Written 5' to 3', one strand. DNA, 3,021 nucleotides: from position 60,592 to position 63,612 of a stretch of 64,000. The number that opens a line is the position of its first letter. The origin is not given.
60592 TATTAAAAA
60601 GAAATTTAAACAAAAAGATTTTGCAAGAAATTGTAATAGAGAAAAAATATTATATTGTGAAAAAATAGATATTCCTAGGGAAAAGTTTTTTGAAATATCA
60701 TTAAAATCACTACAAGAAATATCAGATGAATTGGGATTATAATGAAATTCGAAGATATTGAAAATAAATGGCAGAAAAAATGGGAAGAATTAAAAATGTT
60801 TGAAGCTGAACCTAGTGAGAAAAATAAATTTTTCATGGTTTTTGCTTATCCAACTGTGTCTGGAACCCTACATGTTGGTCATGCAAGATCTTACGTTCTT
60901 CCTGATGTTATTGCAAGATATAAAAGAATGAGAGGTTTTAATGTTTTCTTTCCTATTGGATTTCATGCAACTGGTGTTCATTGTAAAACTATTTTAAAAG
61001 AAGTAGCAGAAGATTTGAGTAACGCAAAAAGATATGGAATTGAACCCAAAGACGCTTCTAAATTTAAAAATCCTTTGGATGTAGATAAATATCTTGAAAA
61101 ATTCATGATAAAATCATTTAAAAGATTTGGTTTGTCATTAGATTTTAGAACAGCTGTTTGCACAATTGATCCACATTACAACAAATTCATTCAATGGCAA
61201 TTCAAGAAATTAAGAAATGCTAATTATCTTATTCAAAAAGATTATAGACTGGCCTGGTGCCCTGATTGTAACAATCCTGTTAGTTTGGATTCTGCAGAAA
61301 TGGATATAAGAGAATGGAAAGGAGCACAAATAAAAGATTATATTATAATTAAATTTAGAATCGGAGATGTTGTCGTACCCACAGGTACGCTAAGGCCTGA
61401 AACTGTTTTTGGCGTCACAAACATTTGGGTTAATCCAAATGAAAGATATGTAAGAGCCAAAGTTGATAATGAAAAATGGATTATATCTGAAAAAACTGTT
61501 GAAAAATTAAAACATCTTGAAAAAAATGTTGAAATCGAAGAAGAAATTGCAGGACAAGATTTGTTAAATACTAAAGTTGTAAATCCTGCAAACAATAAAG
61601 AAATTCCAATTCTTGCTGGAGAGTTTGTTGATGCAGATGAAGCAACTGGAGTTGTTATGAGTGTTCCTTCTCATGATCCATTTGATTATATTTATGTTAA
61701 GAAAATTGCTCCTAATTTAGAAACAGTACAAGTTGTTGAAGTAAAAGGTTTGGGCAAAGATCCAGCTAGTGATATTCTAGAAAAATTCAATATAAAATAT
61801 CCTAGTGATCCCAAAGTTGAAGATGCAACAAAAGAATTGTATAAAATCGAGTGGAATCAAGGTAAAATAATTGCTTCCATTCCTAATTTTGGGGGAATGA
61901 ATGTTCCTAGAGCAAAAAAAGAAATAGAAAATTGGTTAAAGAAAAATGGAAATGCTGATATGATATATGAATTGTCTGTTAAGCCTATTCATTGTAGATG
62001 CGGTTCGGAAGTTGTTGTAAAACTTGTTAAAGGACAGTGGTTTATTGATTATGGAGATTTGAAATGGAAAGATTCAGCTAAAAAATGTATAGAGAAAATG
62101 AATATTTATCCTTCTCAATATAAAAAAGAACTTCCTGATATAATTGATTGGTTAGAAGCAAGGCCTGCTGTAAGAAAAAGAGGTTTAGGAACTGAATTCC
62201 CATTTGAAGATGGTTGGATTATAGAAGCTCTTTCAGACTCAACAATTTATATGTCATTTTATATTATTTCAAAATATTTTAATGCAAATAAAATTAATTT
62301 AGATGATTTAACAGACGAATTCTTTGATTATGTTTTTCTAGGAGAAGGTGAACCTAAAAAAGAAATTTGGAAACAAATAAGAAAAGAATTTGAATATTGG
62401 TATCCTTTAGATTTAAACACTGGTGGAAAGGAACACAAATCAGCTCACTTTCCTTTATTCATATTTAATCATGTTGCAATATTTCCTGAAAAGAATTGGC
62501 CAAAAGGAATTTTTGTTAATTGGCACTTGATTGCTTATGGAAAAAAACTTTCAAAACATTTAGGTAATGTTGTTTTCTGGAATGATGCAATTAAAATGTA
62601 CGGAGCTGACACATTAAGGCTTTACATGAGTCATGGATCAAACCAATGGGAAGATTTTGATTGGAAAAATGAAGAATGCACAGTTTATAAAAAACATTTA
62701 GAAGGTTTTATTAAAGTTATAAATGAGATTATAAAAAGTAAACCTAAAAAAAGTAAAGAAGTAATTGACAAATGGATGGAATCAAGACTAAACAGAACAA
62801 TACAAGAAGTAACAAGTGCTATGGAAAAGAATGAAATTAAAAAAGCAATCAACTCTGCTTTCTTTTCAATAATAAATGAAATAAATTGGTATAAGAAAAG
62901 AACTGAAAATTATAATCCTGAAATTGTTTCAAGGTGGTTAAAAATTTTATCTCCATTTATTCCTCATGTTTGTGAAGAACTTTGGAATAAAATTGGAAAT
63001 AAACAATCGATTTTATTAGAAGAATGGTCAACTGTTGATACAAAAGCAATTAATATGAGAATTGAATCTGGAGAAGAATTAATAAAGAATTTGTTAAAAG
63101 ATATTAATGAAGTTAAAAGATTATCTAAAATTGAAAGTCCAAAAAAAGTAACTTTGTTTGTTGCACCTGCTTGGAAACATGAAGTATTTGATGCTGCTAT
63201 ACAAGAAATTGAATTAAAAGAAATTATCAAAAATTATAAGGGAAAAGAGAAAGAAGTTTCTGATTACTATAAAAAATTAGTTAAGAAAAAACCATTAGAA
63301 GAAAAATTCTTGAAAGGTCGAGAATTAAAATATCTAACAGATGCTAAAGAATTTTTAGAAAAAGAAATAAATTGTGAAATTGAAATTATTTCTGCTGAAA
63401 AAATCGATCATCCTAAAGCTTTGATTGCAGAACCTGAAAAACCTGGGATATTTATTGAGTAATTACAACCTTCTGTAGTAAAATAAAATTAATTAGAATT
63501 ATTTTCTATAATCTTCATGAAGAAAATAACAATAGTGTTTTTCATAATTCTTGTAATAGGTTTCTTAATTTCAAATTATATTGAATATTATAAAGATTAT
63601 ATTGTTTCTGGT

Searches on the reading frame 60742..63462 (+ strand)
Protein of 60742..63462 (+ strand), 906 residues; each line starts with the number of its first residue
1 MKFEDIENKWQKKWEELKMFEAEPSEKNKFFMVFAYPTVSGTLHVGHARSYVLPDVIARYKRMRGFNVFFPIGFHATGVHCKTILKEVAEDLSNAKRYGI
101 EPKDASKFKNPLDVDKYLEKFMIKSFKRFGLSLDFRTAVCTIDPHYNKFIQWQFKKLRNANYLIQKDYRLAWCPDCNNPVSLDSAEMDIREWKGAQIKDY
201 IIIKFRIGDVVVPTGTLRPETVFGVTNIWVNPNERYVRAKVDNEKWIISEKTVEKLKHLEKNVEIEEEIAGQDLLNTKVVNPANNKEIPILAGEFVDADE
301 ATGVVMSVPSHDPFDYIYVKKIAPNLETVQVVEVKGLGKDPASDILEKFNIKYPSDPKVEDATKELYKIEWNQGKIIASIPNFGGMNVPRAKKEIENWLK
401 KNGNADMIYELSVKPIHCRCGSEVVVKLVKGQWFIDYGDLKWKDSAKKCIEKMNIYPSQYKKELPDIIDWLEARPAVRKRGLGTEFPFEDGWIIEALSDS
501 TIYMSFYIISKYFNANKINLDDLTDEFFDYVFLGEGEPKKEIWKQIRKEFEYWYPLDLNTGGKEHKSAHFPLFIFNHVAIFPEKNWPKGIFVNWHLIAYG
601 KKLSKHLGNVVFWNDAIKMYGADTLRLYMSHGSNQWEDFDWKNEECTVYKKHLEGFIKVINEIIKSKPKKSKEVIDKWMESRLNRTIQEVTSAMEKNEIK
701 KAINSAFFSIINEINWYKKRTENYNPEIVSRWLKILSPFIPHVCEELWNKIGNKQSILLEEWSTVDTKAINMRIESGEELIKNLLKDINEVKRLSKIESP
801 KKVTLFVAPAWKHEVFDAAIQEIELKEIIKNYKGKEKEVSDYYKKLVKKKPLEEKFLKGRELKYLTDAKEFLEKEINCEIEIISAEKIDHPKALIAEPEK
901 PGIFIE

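Call 80: search_protein_families(library=pfam, proteins=[window:60742-63462:+], max_evalue=0.001)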
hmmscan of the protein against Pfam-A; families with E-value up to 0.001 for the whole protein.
window:60742-63462:+ (906 aa): 5 families
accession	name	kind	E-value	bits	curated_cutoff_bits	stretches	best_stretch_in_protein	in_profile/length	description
PF00133.28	tRNA-synt_1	-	2.2e-38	132.6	22.7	1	9-641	1-413/414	tRNA synthetases class I (I, L, M and V)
PF08264.19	Anticodon_1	-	5e-25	88.6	25.1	1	676-803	1-144/148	Anticodon-binding domain of tRNA ligase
PF09334.17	tRNA-synt_1g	-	1.8e-18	66.9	20.1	2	35-178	6-128/391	tRNA synthetases class I (M)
PF13603.12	tRNA-synt_1_2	-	3e-14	53.4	25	1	212-336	23-144/185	Leucyl-tRNA synthetase, editing domain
PF01406.26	tRNA-synt_1e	-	2e-12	47.6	27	2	23-92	3-70/301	tRNA synthetases class I (C) catalytic domain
